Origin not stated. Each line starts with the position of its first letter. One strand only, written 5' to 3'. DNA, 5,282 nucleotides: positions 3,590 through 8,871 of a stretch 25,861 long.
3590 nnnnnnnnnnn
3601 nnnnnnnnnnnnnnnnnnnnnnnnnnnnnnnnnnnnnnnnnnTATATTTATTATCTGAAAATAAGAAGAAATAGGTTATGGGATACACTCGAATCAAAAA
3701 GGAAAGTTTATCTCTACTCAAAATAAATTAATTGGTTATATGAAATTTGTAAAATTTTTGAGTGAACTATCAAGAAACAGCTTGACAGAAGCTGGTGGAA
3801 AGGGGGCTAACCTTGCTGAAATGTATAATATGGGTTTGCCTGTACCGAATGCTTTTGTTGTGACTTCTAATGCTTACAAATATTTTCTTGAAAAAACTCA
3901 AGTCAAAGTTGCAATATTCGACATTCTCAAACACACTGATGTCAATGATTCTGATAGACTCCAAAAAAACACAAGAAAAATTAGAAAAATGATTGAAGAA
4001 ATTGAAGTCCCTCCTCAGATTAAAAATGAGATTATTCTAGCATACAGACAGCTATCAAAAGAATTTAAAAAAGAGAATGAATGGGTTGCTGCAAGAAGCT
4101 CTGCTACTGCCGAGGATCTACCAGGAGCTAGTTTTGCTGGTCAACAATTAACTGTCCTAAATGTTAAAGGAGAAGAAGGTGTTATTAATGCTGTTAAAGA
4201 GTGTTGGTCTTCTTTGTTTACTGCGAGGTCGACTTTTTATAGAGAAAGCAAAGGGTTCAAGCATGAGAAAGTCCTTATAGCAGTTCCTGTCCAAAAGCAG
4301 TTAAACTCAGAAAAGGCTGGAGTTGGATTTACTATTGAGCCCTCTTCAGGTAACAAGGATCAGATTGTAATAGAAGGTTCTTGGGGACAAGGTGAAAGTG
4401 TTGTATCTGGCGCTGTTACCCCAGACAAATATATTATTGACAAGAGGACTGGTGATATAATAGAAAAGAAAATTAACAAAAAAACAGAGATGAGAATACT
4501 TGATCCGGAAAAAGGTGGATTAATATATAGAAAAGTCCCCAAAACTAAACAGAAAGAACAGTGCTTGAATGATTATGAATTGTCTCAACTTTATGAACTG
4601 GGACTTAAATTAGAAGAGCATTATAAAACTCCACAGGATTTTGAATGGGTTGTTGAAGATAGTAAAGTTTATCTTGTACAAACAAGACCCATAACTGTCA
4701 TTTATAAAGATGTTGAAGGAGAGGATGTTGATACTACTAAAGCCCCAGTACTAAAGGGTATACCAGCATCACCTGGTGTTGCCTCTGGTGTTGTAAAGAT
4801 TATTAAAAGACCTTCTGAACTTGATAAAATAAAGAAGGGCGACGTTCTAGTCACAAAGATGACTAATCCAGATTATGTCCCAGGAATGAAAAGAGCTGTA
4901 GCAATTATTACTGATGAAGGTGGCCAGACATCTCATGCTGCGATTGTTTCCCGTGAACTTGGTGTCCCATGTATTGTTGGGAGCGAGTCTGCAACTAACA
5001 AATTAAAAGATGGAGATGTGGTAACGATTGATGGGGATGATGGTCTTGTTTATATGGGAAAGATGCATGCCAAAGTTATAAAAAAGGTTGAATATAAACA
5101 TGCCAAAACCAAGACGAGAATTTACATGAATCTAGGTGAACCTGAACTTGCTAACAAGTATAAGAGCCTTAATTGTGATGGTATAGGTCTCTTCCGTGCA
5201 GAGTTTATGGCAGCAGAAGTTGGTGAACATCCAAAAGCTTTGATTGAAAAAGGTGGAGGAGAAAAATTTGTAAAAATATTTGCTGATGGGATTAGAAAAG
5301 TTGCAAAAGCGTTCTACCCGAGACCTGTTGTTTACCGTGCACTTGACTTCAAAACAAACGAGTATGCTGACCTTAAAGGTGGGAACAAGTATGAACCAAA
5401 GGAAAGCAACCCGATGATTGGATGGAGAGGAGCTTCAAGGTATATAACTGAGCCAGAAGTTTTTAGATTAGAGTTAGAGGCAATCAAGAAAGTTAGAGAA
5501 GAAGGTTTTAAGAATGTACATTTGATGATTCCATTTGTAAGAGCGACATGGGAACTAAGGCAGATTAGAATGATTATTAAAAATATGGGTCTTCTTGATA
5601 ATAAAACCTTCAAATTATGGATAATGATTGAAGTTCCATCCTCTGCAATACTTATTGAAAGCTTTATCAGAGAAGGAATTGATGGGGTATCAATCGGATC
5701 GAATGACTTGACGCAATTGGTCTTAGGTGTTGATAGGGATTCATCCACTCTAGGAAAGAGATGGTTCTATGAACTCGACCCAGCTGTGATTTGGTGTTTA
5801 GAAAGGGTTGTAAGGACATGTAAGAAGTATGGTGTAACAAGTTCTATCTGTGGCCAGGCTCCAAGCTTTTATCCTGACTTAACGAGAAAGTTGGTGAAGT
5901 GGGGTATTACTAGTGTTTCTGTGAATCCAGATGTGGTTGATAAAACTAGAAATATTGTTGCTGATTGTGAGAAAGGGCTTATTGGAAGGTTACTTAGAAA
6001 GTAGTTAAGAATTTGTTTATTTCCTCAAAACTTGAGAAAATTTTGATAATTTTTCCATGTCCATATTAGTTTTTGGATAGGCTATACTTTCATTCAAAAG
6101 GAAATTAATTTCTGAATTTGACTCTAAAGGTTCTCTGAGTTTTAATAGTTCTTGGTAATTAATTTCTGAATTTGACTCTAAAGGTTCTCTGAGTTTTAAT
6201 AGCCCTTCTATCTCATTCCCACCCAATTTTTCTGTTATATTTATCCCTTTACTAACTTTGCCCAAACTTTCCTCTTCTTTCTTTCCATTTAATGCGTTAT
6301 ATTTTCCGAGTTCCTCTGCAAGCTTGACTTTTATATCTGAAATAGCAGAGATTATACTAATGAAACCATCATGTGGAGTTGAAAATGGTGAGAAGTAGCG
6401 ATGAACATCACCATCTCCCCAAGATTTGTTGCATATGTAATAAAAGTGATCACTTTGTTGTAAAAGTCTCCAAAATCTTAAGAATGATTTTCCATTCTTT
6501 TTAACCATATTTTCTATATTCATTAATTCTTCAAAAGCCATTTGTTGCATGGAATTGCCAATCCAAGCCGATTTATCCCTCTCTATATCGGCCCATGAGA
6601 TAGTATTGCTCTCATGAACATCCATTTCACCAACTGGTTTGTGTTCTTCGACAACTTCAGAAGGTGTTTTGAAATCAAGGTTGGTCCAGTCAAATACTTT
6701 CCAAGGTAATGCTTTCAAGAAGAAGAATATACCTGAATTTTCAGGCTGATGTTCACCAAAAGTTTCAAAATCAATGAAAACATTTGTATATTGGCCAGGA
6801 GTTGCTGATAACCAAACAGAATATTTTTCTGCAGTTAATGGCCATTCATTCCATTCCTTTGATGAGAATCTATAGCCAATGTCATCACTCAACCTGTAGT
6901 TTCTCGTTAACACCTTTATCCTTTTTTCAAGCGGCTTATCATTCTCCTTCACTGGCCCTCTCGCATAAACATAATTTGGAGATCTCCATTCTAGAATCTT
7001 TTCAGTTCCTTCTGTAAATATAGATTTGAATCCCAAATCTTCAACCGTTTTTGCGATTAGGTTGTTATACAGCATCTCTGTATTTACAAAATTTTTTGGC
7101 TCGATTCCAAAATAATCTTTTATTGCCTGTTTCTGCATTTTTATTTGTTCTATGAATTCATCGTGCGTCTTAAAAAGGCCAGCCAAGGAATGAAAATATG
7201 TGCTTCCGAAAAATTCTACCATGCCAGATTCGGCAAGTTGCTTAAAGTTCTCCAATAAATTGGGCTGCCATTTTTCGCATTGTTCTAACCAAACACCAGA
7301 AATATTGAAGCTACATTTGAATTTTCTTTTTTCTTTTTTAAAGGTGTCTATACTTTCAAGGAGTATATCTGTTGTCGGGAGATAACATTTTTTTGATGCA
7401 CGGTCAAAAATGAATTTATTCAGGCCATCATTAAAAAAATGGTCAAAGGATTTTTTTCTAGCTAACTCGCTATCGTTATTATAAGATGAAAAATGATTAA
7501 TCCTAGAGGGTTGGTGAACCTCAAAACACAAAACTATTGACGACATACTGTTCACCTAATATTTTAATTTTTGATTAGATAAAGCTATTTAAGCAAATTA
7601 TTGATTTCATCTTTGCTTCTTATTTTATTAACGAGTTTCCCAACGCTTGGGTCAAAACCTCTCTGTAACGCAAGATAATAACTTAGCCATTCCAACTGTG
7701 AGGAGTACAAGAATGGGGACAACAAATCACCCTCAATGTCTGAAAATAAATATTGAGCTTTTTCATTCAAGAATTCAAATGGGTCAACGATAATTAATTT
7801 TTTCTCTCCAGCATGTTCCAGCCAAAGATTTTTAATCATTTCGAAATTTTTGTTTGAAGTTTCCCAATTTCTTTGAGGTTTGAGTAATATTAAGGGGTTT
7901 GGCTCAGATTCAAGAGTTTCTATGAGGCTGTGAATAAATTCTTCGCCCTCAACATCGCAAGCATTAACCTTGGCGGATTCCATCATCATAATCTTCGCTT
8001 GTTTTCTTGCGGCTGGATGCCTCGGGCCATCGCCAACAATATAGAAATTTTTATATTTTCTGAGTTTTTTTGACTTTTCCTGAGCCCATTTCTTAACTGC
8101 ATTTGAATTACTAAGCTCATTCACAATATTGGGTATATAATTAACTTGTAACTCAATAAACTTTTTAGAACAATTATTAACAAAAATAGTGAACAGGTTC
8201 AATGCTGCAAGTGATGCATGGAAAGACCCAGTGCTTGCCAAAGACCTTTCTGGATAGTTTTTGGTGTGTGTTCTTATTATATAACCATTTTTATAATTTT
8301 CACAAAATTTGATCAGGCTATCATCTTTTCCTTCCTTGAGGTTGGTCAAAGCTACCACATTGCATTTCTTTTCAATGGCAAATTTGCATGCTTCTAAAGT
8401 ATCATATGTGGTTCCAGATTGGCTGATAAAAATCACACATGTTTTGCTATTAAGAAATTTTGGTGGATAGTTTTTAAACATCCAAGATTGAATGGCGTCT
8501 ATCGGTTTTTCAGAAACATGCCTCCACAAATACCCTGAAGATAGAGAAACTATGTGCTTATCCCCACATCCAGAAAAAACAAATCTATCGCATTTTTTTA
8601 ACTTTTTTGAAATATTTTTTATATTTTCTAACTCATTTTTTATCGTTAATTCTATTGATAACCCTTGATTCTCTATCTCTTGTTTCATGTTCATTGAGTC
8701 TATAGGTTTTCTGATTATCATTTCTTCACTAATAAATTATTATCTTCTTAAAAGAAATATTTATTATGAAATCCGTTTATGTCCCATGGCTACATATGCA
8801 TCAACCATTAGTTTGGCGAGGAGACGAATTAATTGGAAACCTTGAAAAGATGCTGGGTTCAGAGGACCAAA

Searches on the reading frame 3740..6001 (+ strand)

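Call 77: search_protein_families(library=pfam, proteins=[window:3740-6001:+], max_evalue=0.0001)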
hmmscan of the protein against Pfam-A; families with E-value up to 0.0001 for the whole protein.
window:3740-6001:+ (754 aa): 3 families
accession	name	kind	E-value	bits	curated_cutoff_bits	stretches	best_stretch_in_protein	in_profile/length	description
PF01326.24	PPDK_N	-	1.9e-110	369.7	27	1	17-327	3-318/328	Pyruvate phosphate dikinase, AMP/ATP-binding domain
PF02896.24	PEP-utilizers_C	-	3.7e-71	240.1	22.8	1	451-743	12-291/293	PEP-utilising enzyme, PEP-binding domain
PF00391.29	PEP-utilizers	-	6.7e-29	99.8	23.1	1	364-435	1-72/72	PEP-utilising enzyme, mobile domain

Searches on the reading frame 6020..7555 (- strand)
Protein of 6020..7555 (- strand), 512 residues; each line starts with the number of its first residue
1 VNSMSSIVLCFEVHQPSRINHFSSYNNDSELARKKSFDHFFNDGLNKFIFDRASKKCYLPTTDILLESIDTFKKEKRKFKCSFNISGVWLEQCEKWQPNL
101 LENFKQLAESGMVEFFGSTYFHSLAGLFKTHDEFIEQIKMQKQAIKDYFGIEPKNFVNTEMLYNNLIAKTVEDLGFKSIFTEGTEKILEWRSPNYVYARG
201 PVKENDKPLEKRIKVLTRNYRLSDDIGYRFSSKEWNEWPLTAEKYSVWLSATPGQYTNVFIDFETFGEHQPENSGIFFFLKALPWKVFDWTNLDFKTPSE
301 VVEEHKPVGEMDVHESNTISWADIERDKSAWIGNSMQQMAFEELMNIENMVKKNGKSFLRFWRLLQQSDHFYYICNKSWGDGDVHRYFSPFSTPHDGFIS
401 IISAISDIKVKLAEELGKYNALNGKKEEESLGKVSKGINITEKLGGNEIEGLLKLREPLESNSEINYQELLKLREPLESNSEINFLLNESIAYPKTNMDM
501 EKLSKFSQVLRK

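Call 37: search_protein_families(library=pfam, proteins=[window:6020-7555:-], max_evalue=0.00001)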
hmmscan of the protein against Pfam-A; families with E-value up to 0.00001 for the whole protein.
window:6020-7555:- (512 aa): 1 family
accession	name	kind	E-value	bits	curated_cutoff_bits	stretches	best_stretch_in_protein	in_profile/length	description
PF03065.20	Glyco_hydro_57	-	1.2e-74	251.7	21.2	1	9-313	2-290/291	Glycosyl hydrolase family 57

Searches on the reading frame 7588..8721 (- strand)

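Call 37: search_protein_families(library=pfam, proteins=[window:7588-8721:-], max_evalue=0.00001)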
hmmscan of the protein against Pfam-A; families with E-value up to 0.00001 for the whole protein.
window:7588-8721:- (378 aa): 1 family
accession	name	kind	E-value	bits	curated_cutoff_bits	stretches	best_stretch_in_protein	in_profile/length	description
PF01380.27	SIS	-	4.5e-11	43.1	25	1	40-178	1-129/131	SIS domain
